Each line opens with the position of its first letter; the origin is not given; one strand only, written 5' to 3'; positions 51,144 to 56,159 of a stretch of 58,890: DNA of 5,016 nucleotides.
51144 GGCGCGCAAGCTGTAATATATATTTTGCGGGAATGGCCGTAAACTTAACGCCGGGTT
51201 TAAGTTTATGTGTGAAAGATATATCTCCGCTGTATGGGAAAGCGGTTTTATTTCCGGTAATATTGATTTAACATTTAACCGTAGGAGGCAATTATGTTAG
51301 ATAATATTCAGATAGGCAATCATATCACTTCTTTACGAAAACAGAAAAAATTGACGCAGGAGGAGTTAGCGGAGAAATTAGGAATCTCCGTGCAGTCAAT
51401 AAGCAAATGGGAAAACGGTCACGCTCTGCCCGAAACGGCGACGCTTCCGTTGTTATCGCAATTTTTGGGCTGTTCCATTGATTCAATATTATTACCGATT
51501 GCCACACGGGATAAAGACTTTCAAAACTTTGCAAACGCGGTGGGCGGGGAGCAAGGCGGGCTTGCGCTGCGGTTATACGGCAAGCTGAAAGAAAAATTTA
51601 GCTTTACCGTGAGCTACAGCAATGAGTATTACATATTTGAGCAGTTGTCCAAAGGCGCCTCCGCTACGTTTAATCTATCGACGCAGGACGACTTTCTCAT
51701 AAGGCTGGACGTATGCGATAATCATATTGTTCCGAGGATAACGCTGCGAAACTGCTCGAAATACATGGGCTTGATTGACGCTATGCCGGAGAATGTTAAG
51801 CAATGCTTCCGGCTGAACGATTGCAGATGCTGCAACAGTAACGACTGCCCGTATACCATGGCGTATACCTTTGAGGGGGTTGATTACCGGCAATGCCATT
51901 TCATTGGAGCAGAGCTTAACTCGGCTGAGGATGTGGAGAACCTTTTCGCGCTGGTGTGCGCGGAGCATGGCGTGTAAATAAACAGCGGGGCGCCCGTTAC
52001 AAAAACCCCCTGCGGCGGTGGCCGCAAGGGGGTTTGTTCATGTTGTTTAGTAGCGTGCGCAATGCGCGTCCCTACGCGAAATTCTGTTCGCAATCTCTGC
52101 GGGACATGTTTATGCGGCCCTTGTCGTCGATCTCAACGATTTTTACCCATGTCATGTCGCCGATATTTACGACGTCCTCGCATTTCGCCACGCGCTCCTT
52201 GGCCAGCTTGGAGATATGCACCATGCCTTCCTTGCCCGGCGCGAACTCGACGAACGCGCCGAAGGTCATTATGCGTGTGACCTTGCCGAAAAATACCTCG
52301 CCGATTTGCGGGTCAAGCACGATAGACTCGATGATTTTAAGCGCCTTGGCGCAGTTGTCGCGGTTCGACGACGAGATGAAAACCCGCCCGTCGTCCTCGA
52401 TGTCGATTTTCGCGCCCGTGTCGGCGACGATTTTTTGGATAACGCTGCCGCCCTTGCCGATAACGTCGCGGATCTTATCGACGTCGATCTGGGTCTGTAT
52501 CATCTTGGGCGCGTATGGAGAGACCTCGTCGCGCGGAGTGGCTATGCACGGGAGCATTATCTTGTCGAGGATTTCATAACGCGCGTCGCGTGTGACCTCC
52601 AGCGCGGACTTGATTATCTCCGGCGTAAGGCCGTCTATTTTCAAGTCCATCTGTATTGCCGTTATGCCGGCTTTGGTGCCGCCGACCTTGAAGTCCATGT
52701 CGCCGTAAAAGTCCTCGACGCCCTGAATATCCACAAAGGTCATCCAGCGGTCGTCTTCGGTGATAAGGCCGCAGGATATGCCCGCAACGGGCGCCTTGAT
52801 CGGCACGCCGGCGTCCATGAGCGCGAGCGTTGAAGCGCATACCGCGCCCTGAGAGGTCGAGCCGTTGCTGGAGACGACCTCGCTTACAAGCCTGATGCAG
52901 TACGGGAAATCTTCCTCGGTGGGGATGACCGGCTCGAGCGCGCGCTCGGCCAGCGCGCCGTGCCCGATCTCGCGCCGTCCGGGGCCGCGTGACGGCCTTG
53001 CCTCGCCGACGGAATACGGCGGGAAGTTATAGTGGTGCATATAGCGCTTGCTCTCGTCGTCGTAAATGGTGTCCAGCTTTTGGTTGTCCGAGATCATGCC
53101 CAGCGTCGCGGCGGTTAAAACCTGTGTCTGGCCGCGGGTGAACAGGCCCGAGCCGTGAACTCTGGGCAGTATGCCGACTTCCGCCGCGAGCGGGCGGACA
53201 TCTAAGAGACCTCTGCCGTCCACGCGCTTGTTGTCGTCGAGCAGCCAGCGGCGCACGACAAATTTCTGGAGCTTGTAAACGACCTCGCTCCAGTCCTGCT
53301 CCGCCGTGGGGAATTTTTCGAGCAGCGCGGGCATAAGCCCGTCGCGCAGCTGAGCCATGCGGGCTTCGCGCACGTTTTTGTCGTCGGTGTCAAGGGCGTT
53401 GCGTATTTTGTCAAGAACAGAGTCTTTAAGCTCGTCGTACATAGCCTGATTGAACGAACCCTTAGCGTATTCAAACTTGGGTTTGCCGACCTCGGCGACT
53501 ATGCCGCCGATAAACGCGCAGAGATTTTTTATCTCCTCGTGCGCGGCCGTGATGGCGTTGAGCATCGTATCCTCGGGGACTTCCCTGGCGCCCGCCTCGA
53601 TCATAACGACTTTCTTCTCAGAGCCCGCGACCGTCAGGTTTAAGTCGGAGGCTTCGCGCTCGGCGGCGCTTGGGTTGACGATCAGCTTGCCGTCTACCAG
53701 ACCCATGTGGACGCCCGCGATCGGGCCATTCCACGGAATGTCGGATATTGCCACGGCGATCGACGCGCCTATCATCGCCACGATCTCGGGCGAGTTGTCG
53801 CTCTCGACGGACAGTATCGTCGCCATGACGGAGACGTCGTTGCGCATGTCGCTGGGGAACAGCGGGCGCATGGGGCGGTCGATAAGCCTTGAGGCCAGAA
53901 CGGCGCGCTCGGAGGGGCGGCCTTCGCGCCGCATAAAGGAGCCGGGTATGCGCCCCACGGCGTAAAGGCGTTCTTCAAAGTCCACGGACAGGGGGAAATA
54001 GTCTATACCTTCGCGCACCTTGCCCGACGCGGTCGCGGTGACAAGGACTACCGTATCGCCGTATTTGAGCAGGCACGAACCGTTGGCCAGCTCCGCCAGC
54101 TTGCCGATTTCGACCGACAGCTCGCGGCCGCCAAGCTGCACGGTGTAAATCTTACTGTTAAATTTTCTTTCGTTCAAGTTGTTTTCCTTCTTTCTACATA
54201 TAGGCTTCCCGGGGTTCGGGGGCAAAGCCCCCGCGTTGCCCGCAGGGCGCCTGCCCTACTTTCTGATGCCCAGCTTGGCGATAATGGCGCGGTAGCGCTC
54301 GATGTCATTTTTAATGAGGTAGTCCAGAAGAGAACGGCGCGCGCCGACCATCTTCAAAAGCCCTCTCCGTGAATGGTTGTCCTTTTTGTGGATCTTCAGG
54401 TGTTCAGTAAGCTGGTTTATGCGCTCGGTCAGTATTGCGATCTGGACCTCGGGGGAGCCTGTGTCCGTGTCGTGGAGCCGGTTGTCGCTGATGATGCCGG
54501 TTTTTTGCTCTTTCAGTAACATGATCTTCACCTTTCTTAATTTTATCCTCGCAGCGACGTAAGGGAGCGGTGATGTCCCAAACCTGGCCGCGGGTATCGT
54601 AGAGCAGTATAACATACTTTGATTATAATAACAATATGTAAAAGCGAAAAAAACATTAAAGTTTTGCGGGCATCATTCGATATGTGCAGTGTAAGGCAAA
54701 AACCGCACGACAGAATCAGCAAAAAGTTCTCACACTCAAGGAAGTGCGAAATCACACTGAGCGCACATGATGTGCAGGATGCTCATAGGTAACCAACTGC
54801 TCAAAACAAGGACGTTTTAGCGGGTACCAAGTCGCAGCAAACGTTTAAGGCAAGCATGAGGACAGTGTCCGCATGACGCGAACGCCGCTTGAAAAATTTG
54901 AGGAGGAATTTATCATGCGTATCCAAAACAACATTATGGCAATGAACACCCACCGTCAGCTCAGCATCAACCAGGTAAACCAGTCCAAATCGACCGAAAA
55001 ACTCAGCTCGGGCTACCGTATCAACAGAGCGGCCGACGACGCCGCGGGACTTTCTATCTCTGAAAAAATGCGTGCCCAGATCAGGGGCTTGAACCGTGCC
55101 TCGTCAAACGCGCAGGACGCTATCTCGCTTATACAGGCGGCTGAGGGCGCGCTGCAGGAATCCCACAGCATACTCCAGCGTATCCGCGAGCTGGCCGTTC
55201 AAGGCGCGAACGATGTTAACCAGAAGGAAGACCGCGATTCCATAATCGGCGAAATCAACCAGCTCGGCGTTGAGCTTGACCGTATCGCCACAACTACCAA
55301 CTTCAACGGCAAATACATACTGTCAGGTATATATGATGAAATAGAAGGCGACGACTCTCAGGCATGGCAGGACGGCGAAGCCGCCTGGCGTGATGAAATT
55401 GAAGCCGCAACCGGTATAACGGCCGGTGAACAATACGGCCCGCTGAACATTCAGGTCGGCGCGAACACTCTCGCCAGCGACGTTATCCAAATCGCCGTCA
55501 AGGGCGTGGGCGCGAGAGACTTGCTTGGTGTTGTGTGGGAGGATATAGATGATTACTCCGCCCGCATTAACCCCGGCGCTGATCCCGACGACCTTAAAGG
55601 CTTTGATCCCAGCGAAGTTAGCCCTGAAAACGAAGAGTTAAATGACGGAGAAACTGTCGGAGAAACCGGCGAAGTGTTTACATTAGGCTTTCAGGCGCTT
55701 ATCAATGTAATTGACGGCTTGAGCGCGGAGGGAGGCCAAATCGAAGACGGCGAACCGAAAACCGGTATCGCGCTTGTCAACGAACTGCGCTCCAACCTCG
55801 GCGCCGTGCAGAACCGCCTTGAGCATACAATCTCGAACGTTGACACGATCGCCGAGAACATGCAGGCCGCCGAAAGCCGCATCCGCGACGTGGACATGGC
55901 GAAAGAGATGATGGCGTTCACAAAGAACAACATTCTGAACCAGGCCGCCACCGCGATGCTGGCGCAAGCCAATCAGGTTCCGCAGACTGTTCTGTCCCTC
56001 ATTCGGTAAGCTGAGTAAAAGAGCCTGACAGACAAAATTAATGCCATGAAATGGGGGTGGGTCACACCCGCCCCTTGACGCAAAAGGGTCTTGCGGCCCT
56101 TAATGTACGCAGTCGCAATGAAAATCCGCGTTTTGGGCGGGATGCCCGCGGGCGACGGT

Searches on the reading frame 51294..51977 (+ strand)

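Call 29: search_protein_families(library=pfam, proteins=[window:51294-51977:+], max_evalue=0.00001)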
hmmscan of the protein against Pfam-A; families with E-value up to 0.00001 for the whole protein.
window:51294-51977:+ (227 aa): 4 families
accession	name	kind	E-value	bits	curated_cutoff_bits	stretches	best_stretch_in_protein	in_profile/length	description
PF01381.28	HTH_3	-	5.3e-18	65.2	23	1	13-63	3-53/55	Helix-turn-helix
PF12844.13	HTH_19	-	4e-11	43.1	30.2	1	9-64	2-57/64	Helix-turn-helix domain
PF13560.12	HTH_31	-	3.7e-09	37.2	27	1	7-61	2-57/64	Helix-turn-helix domain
PF13443.12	HTH_26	-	2.6e-07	31.2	22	1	10-66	1-58/63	Cro/C1-type HTH DNA-binding domain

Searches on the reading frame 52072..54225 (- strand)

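Call 29: search_protein_families(library=pfam, proteins=[window:52072-54225:-], max_evalue=0.00001)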
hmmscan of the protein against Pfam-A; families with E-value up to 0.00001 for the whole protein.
window:52072-54225:- (717 aa): 5 families
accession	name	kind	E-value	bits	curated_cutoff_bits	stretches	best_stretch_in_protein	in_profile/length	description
PF01138.27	RNase_PH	-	2.3e-57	193.5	25.5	2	343-475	2-130/130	3' exoribonuclease family, domain 1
PF03725.20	RNase_PH_C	-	3.9e-21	75.2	20.8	1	167-230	1-66/67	3' exoribonuclease family, domain 2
PF00575.29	S1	-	1.3e-16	61.1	22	1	639-710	2-74/74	S1 RNA binding domain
PF00013.35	KH_1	-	5e-12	45.8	21.5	1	578-633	4-65/66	KH domain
PF03726.19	PNPase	-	3.8e-09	37.3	24.6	1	263-338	3-80/81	Polyribonucleotide nucleotidyltransferase, RNA binding domain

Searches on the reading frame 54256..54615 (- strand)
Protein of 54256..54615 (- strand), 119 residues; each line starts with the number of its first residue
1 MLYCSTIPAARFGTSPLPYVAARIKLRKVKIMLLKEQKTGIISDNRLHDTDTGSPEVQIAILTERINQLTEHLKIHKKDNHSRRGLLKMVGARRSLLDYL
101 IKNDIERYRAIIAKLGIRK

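Call 74: search_protein_families(library=pfam, proteins=[window:54256-54615:-], max_evalue=0.01)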
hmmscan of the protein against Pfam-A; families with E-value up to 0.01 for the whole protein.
window:54256-54615:- (119 aa): 1 family
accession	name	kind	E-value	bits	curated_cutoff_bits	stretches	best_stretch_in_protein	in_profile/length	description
PF00312.27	Ribosomal_S15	-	1e-36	125.4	31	1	39-118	2-81/81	Ribosomal protein S15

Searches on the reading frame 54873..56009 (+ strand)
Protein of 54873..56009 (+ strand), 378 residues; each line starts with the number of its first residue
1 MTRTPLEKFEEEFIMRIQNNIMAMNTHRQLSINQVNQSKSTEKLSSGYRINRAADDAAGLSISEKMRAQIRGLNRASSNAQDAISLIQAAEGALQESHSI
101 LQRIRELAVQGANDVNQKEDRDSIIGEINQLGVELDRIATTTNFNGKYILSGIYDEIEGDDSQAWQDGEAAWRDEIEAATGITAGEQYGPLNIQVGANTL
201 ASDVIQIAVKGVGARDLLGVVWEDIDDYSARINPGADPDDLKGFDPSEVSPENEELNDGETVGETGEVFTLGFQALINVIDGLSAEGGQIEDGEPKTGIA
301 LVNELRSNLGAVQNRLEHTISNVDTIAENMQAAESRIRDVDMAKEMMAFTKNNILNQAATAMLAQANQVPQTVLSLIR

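Call 29: search_protein_families(library=pfam, proteins=[window:54873-56009:+], max_evalue=0.00001)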
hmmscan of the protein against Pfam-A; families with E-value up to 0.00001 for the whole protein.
window:54873-56009:+ (378 aa): 2 families
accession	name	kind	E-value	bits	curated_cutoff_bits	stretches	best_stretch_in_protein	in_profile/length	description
PF00669.25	Flagellin_N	-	1.7e-45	155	26.6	1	17-154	1-138/139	Bacterial flagellin N-terminal helical region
PF00700.27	Flagellin_C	-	2.4e-28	98.7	23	1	299-377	8-86/86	Bacterial flagellin C-terminal helical region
